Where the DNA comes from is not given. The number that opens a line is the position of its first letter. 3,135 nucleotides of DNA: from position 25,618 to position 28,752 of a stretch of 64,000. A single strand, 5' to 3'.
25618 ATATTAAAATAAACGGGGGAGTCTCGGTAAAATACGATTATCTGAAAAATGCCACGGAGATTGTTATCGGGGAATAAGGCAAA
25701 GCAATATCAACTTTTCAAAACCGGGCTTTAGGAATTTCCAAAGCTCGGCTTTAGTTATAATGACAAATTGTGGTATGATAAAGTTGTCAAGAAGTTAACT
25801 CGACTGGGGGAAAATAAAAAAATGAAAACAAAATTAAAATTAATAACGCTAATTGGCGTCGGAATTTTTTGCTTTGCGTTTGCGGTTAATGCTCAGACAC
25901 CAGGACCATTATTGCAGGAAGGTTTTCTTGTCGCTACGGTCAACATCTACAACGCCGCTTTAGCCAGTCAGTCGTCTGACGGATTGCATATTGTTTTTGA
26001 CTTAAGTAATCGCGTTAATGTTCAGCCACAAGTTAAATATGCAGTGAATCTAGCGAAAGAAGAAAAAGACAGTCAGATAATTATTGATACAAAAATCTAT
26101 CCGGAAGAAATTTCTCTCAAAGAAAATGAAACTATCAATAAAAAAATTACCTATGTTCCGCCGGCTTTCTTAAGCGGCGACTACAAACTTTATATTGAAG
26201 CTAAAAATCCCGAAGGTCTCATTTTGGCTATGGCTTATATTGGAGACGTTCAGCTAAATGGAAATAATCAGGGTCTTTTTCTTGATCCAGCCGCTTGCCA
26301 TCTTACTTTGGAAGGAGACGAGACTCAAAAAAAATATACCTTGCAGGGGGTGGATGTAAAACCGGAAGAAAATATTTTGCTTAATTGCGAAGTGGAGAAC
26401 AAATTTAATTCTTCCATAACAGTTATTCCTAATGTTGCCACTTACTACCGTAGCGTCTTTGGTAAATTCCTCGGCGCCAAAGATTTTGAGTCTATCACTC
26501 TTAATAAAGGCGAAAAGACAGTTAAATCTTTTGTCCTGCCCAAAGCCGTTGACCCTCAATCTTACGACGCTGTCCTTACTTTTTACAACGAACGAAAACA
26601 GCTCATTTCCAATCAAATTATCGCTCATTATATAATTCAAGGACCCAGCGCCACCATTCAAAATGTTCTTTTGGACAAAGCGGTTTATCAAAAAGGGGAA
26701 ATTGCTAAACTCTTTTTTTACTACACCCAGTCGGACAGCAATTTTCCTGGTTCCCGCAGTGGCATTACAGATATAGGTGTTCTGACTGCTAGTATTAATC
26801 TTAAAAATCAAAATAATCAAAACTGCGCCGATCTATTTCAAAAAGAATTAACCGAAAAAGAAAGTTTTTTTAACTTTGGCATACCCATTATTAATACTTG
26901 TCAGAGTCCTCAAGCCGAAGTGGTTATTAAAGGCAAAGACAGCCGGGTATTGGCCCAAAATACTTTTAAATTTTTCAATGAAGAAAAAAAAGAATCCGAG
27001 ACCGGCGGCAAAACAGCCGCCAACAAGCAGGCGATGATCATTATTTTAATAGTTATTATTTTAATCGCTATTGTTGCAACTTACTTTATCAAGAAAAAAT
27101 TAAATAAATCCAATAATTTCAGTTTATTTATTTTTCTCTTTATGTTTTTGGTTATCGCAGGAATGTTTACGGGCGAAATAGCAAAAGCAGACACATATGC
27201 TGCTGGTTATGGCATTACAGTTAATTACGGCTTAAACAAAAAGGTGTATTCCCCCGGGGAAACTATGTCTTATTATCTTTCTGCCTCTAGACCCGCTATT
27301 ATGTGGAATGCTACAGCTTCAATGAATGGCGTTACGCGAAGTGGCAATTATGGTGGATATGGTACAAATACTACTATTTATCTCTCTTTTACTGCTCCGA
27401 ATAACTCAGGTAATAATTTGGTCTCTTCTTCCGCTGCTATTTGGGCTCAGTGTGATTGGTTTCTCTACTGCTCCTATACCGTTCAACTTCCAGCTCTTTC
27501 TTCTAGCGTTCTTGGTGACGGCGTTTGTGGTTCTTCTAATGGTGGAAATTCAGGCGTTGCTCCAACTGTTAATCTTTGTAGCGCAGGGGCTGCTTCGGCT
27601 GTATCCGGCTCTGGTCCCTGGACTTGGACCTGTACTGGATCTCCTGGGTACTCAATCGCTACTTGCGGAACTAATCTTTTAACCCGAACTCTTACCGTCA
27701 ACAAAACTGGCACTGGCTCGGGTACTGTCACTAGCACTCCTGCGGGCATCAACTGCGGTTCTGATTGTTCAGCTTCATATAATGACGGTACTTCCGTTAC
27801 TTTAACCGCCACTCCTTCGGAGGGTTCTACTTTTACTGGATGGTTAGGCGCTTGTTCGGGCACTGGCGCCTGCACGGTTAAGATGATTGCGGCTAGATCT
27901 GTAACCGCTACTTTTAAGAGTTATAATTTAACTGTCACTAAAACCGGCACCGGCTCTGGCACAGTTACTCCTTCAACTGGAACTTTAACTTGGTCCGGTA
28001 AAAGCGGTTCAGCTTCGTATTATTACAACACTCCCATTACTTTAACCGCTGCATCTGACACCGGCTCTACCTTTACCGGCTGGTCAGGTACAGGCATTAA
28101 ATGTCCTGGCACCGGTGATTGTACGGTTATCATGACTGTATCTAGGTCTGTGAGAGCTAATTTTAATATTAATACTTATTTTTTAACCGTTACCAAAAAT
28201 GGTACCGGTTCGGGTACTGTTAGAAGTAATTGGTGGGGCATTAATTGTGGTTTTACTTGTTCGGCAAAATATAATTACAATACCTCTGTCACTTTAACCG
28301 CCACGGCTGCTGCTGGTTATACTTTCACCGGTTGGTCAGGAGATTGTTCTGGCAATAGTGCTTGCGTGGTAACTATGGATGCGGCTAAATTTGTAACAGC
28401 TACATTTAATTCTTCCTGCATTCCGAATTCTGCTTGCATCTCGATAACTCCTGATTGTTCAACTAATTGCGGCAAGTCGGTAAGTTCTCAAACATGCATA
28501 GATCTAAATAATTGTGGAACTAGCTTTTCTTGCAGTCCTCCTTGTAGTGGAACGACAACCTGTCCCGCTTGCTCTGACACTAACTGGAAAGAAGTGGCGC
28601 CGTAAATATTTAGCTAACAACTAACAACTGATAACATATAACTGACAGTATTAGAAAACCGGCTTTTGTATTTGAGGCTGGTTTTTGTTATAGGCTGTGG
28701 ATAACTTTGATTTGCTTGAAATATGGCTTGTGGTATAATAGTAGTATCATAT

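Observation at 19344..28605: Three paralogous Cys-rich surface proteins end with an identical extreme C-terminal motif NWKE(V/I)AP-stop: a candidate new C-terminal sorting or processing signal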

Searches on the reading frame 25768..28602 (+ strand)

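Call 3: search_protein_families(library=ncbifam, proteins=[window:25768-28602:+], max_evalue=0.1)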
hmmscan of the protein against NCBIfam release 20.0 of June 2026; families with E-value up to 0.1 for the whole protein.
window:25768-28602:+ (945 aa): 4 families
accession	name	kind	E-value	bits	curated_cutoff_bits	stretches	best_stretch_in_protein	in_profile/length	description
TIGR02543.1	List_Bact_rpt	repeat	1.1e-07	32.1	20.95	1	848-872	3-28/44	TIGR02543 family repeat protein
NF049859.1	SA1002_fam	equivalog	0.0024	17.8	65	1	406-468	19-81/167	SA1002 family membrane protein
NF045937.1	MSC_0624_12TM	equivalog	0.0085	14.7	70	1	401-466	264-330/445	MSC_0624 family F1-like ATPase-associated membrane protein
NF004485.0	PRK05815.3-3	equivalog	0.011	15.1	249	1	417-462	20-66/281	F0F1 ATP synthase subunit A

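Call 4: search_protein_families(library=pfam, proteins=[window:25768-28602:+], max_evalue=0.1)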
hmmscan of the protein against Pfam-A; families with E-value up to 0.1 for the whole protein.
window:25768-28602:+ (945 aa): 8 families
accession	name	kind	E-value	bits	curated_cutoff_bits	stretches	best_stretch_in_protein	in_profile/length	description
PF18998.6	Flg_new_2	-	4.9e-30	103.8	23.6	3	807-882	2-71/73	Divergent InlB B-repeat domain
PF09479.16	Flg_new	-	4.1e-09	36.9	27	1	828-865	9-47/65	Listeria-Bacteroides repeat domain (List_Bact_rpt)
PF14264.12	Glucos_trans_II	-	0.00075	19.2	30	1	422-467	244-289/317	Glucosyl transferase GtrII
PF11346.13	DUF3149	-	0.017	15.1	23.2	1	422-447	13-38/40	Protein of unknown function (DUF3149)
PF19992.4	DUF6427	-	0.04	13.6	25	1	419-467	34-82/301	Family of unknown function (DUF6427)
PF18715.7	Phage_spike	-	0.056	13.9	28.2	0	709-741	29-51/53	Phage spike trimer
PF14093.11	DUF4271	-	0.08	13.3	29.7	1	392-468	20-99/206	Domain of unknown function (DUF4271)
PF14283.11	CD1107-like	-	0.09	13.1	26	0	406-448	115-157/158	Mobile element protein CD1107-like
